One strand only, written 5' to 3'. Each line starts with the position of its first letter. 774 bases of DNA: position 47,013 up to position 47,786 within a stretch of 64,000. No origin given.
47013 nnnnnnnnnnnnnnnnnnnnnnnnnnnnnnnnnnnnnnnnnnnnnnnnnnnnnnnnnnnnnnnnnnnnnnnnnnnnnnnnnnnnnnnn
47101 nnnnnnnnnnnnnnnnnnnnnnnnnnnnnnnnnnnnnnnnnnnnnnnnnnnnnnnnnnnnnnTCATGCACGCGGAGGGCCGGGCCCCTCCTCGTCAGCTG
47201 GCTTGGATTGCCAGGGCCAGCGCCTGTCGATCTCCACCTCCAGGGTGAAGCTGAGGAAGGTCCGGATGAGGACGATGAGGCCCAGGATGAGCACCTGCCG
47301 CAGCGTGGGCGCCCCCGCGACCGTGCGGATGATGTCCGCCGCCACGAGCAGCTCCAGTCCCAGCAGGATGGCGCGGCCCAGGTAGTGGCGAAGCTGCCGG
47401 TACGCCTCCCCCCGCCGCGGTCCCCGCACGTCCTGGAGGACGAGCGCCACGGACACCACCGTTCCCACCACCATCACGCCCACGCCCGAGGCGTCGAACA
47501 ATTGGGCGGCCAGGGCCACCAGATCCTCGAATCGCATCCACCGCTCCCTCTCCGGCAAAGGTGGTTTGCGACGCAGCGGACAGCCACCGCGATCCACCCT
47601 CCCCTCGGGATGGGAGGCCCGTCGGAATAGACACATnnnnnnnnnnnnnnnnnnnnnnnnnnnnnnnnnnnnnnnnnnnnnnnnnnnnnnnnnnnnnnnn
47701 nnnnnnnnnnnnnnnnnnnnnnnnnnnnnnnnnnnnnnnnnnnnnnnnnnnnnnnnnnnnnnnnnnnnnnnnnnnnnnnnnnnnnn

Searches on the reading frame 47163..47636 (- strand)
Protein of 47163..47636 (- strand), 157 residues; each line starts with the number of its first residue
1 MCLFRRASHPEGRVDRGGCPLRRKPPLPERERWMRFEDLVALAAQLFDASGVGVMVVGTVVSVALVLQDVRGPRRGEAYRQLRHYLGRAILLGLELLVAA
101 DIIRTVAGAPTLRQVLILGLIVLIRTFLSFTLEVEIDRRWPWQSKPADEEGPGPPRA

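Call 11: search_protein_families(library=pfam, proteins=[window:47163-47636:-], max_evalue=0.001)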
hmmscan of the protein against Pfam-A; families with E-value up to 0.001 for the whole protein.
window:47163-47636:- (157 aa): 1 family
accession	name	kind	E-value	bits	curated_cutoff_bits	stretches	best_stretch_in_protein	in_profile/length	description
PF07784.16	DUF1622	-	2.1e-25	88.9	24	1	58-136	1-78/78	Protein of unknown function (DUF1622)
